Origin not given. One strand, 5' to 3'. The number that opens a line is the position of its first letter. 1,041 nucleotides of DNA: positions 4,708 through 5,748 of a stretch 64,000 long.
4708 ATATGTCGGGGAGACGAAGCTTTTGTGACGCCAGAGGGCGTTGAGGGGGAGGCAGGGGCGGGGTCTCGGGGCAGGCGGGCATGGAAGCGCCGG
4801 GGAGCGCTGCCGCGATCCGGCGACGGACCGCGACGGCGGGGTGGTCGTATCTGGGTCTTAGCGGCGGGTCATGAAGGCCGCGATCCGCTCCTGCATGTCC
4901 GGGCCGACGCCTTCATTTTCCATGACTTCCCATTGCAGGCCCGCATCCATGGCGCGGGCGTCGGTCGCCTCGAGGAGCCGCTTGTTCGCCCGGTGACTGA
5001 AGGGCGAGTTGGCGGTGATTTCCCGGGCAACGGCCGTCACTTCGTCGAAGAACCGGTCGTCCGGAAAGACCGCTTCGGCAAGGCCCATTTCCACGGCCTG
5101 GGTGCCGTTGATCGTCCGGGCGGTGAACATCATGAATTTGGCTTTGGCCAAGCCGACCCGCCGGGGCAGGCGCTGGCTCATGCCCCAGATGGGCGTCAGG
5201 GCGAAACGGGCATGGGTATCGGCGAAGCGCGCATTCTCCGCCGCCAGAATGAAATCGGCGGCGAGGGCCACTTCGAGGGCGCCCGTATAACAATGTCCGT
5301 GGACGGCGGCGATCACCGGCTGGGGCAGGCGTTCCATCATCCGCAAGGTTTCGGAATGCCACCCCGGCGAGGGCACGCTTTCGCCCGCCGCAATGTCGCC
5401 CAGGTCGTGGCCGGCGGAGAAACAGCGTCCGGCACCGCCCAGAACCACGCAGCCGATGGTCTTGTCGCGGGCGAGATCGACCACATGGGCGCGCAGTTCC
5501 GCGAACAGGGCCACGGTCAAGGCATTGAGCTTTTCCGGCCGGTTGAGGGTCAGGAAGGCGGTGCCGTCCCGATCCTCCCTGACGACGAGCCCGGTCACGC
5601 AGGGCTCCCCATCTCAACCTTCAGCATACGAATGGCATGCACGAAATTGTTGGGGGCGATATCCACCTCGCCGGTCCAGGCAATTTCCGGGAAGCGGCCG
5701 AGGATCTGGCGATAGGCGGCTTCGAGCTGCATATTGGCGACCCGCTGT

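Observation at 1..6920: Co-directional catabolic block: APH-like kinase, enoyl-CoA hydratase, TonB-dependent receptor, enoyl-CoA hydratase, cytochrome P450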

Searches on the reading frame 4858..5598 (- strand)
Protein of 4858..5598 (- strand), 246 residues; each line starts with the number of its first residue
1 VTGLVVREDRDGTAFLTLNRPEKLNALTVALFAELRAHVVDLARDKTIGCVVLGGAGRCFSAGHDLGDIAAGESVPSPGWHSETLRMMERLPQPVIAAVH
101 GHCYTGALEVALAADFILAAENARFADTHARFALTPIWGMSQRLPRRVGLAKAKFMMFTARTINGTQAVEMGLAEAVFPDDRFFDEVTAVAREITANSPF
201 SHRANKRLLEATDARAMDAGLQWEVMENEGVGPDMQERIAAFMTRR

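Call 4: search_protein_families(library=pfam, proteins=[window:4858-5598:-])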
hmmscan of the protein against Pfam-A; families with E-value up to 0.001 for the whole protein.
window:4858-5598:- (246 aa): 2 families
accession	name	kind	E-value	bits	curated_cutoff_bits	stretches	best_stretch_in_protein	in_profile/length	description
PF00378.25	ECH_1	-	8.6e-44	150.2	27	1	11-226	4-222/251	Enoyl-CoA hydratase/isomerase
PF16113.10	ECH_2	-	2.1e-24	87.1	27.2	1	14-211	2-201/335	Enoyl-CoA hydratase/isomerase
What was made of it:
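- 4858..5598 (-): ECH2, a crotonase-superfamily protein (246 aa) similar to EchA16. It keeps the first catalytic Glu, and His replaces the second. Pfam ECH_1 8.6e-44 (call 4).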

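Call 5: search_protein_families(library=ncbifam, proteins=[window:4858-5598:-])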
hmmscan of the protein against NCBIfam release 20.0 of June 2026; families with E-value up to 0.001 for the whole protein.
window:4858-5598:- (246 aa): 72 families (the best 25 are shown)
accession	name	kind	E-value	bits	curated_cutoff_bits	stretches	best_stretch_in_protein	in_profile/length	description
NF004840.0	PRK06190.1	equivalog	4.6e-57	193.6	253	1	3-228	4-232/260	enoyl-CoA hydratase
NF051848.1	EnCoAHydtEchA19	equivalog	3.6e-47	161.1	400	1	8-246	5-251/258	enoyl-CoA hydratase EchA19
NF005802.0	PRK07657.1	equivalog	1.9e-43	148.8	363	1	10-245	11-252/260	enoyl-CoA hydratase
NF004634.0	PRK05980.1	equivalog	4e-42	144.4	375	1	1-245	1-255/263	crotonase/enoyl-CoA hydratase family protein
NF004517.0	PRK05862.1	equivalog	1.8e-41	142.4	396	1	5-246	6-250/257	enoyl-CoA hydratase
NF005803.0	PRK07658.1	equivalog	4e-41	141.1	313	1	10-246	9-250/257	enoyl-CoA hydratase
NF006007.0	PRK08138.1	subfamily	6.1e-41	140.5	355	1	5-246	10-254/261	enoyl-CoA hydratase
TIGR02280.1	PaaB1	equivalog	1.6e-40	139.2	345.15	1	9-246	5-249/256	2-(1,2-epoxy-1,2-dihydrophenyl)acetyl-CoA isomerase PaaG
NF005699.0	PRK07509.1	equivalog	4.6e-40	138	249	1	9-228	10-237/267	crotonase/enoyl-CoA hydratase family protein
NF007239.0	PRK09674.1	equivalog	6.8e-39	133.9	371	1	4-246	5-250/257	2,3-dehydroadipyl-CoA hydratase PaaF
NF004475.0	PRK05809.1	subfamily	7.5e-39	133.8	394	1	7-246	8-253/260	short-chain-enoyl-CoA hydratase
NF004857.0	PRK06210.1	equivalog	3.4e-38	131.6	341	1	8-246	13-268/275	enoyl-CoA hydratase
NF006008.0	PRK08139.1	equivalog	1.7e-37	129.4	313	1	3-246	11-259/266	enoyl-CoA hydratase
NF042430.2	EnCoAhydt_DpgD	equivalog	1.2e-36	126.4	400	1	10-246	4-251/258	enoyl-CoA-hydratase DpgD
NF005126.0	PRK06563.1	subfamily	2.2e-36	125.6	261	1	5-246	9-256/263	crotonase/enoyl-CoA hydratase family protein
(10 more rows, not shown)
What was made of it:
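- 4858..5598 (-): The best NCBIfam model, PRK06190, scores 193.6 against a cut-off of 253 (call 5).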

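Call 24: list_cluster_members(proteins=[P0001, window:4858-5598:-, window:2039-4594:-, window:992-1912:-, window:992-1939:-, window:7031-8260:-, window:8257-8970:-, window:13227-16160:+])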
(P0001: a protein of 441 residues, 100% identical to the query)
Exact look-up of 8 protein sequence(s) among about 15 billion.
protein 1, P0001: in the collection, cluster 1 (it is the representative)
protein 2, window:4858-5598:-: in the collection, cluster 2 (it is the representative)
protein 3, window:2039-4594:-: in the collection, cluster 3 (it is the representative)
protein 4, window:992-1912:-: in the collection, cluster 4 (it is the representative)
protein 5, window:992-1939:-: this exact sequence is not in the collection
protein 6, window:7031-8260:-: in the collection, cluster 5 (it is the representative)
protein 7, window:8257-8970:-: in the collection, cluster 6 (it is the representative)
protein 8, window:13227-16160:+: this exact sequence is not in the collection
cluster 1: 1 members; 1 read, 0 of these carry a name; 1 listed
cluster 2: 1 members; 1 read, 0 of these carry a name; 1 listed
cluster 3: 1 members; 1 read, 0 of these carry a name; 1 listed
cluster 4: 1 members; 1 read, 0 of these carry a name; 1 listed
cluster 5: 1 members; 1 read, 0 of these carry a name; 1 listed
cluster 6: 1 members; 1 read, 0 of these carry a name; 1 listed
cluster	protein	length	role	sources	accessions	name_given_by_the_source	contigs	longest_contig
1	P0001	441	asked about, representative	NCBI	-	-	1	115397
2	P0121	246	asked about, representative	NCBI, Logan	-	-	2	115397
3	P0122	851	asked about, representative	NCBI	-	-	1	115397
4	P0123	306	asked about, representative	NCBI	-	-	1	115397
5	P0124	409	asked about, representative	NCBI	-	-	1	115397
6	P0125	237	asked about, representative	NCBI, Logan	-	-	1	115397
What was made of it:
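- Checked: The four minus-strand protein sequences are present as exact sequences in the protein collection, each traced to a 115,397-bp NCBI contig, so the source's gene calls match (call 24).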

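Call 25: find_encoding_contigs(protein=window:4858-5598:-, flank=10000, max_places=4)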
Protein window:4858-5598:- (246 aa): 2 contigs read that carry it; 2 places shown.
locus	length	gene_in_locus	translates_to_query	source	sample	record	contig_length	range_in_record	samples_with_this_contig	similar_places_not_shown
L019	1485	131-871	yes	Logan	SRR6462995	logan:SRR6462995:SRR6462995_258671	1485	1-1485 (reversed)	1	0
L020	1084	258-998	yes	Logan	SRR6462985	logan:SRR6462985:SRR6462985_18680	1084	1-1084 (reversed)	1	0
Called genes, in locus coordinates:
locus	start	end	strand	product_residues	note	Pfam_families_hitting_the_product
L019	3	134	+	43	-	?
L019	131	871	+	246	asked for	PF00378:ECH_1, PF16113:ECH_2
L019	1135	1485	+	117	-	?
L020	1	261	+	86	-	?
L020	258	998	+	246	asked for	PF00378:ECH_1, PF16113:ECH_2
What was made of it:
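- Tried and rejected: The ECH2 look-up gave only Logan contigs of 1.1-1.5 kb (call 25).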

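Call 26: find_homologous_proteins(query=window:4858-5598:-)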
Query window:4858-5598:- (246 aa): 7753 proteins with E <= 0.001 among 8000 candidates; the best 120 are listed.
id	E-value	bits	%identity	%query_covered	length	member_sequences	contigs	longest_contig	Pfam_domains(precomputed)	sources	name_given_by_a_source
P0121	4.1e-159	545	100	100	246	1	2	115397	PF00378.26,PF16113.11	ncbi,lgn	-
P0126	3.9e-130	451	82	100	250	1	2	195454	PF00378.26,PF16113.11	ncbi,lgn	-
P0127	1.6e-127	442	82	98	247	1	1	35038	PF00378.26,PF16113.11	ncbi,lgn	-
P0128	3.0e-121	421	76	100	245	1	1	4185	PF00378.26,PF16113.11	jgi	-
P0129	5.4e-121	421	75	100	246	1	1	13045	PF00378.26,PF16113.11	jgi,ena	-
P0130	1.5e-120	419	75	100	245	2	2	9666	PF00378.26,PF16113.11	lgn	-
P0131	2.9e-120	418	75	100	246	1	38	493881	PF00378.26,PF16113.11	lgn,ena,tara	tara:strand:+ start:1459 stop:2199 length:741 start_codon:yes stop_codon:yes gene_type:complete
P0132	3.1e-120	418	75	100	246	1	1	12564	PF00378.26,PF16113.11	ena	-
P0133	3.2e-120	418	76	100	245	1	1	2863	PF00378.26,PF16113.11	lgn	-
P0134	3.6e-120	418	75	100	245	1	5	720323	PF00378.26,PF16113.11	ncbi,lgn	-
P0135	4.5e-120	418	75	100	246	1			PF00378.26,PF16113.11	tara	tara:strand:+ start:6758 stop:7498 length:741 start_codon:yes stop_codon:yes gene_type:complete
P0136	5.0e-120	417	75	100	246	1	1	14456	PF00378.26,PF16113.11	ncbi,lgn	-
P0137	7.7e-120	417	75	100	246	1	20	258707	PF00378.26,PF16113.11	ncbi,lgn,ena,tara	ncbi:MAG: enoyl-CoA hydratase/isomerase family protein [Hyphomonas sp.]|tara:strand:- start:1564 sto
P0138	8.1e-120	417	73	100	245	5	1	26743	PF00378.26,PF16113.11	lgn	-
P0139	1.2e-119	416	75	100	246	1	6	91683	PF00378.26,PF16113.11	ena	-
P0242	8.9e-116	404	72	100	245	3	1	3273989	PF00378.26,PF16113.11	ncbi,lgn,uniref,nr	ncbi:enoyl-CoA hydratase/isomerase family protein [Henriciella marina]|uniref:enoyl-CoA hydratase/is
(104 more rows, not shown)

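Call 27: find_encoding_contigs(protein=P0126, flank=10000, max_places=2)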
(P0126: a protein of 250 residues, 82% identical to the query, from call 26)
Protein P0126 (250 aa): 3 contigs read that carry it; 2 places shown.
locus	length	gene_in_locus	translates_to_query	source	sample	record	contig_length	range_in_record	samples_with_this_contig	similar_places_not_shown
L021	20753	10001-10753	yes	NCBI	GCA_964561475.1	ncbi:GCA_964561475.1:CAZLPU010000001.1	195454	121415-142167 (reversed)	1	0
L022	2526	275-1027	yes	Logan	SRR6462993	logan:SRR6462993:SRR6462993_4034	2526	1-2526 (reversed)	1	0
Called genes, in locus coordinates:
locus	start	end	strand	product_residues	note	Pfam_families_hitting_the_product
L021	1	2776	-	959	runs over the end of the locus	PF07715:Plug, PF00593:TonB_dep_Rec_b-barrel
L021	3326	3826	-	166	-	PF11218:DUF3011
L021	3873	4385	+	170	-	-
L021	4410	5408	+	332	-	PF00497:SBP_bac_3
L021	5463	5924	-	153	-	PF03100:CcmE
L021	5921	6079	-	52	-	PF04995:CcmD (weak)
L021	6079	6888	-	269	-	PF01578:Cytochrom_C_asm, PF27518:CcmC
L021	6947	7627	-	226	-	PF03379:CcmB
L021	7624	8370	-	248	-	PF00005:ABC_tran, PF13304:AAA_21 (faint)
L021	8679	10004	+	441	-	PF00067:p450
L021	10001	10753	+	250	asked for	PF00378:ECH_1, PF16113:ECH_2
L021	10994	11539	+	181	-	PF01551:Peptidase_M23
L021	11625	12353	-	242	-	PF00106:adh_short, PF08659:KR, PF23441:SDR (weak), PF13561:adh_short_C2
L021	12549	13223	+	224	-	PF08212:Lipocalin_2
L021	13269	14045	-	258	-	PF13622:4HBT_3, PF03061:4HBT (weak), PF20789:4HBT_3C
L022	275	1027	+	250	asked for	PF00378:ECH_1, PF16113:ECH_2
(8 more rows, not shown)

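Call 28: find_encoding_contigs(protein=P0242, flank=10000, max_places=2)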
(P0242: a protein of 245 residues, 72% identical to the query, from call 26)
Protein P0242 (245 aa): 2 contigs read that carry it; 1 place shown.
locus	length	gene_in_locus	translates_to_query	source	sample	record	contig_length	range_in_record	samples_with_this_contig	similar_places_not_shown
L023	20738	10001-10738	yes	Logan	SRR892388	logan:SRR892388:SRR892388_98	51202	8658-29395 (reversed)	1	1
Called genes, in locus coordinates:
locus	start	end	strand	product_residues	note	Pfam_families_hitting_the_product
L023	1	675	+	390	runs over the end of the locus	PF09731:Mitofilin (weak)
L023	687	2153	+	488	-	PF07219:HemY_N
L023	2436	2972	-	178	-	PF02834:LigT_PEase, PF13563:2_5_RNA_ligase2, PF02834:LigT_PEase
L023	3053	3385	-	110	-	PF11015:DUF2853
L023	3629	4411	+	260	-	PF01027:Bax1-I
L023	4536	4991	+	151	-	PF06319:MmcB-like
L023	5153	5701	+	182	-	-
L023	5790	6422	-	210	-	PF01641:SelR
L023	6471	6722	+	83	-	PF10073:GapR_DNA-bd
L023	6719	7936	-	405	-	PF00890:FAD_binding_2 (faint), PF01494:FAD_binding_3, PF04820:Trp_halogenase (faint), PF13450:NAD_binding_8 (weak)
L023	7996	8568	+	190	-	-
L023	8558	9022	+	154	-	PF04266:ASCH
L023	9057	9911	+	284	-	PF00106:adh_short, PF01370:Epimerase (faint), PF08643:DUF1776 (weak), PF08659:KR, PF13460:NAD_binding_10 (weak), PF13561:adh_short_C2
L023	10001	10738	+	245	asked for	PF00378:ECH_1, PF16113:ECH_2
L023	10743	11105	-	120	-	PF02656:DUF202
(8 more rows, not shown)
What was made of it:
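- ECH2 at 72% in Henriciella marina (call 28).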

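Call 39: search_solved_structures(query=window:4858-5598:-, max_evalue=1e-25, show_alignments=1)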
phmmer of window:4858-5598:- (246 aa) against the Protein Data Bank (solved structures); distinct sequences matched with E-value up to 1e-25: 31.
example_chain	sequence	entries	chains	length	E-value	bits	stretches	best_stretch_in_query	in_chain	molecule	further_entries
3qyr_A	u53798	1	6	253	5.8e-36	127.6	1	11-226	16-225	EchA16_2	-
3p85_A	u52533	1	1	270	6.8e-36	127.3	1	11-226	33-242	Enoyl-CoA hydratase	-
4jjt_A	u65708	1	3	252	7e-35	124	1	12-222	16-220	Enoyl-CoA hydratase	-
6slb_AAA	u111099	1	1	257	1.9e-33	119.4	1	3-245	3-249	Enoyl-CoA hydratase/carnithine racemase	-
6sl9_AAA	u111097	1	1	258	1.9e-33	119.4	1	3-245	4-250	Enoyl-CoA hydratase/carnithine racemase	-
3kqf_A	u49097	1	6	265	5.7e-33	117.8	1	16-243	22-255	Enoyl-CoA hydratase/isomerase family protein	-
3hrx_A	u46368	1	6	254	1.1e-32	116.9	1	5-245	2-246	Probable enoyl-CoA hydratase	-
6sla_AAA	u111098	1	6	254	1.3e-32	116.7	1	5-245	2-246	Enoyl-CoA hydratase/carnithine racemase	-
7eum_C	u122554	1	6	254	2.5e-32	115.7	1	4-245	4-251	Enoyl-CoA hydratase/isomerase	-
28bq_A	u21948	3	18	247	1.7e-31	112.9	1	4-242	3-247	Enoyl-CoA hydratase/isomerase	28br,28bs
3pe8_A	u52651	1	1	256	2.2e-31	112.6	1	9-214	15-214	Enoyl-CoA hydratase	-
9ula_A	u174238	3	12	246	1.6e-30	109.8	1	4-239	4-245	Enoyl-CoA hydratase/isomerase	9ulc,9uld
3pea_A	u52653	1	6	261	2.8e-30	109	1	11-246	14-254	Enoyl-CoA hydratase/isomerase family protein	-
4fzw_C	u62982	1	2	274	5.7e-30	108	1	10-246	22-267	1,2-epoxyphenylacetyl-CoA isomerase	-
5z7r_A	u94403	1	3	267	6.5e-30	107.8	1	6-224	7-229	Short-chain-enoyl-CoA hydratase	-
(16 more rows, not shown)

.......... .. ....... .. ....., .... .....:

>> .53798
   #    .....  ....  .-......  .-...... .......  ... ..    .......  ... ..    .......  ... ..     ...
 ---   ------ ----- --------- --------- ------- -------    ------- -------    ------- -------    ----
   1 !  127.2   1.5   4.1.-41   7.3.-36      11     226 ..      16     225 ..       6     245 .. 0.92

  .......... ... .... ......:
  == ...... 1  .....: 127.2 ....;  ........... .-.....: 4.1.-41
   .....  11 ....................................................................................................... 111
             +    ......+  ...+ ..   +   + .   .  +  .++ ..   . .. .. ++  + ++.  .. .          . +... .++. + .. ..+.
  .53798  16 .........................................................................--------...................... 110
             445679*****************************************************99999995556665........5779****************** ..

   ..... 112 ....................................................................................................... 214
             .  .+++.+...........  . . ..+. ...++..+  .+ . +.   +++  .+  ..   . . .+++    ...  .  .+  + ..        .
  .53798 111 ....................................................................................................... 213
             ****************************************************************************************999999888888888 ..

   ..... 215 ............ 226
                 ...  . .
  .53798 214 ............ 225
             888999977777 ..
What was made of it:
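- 4858..5598 (-): The nearest structure is 3qyr, EchA16_2 (call 39).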
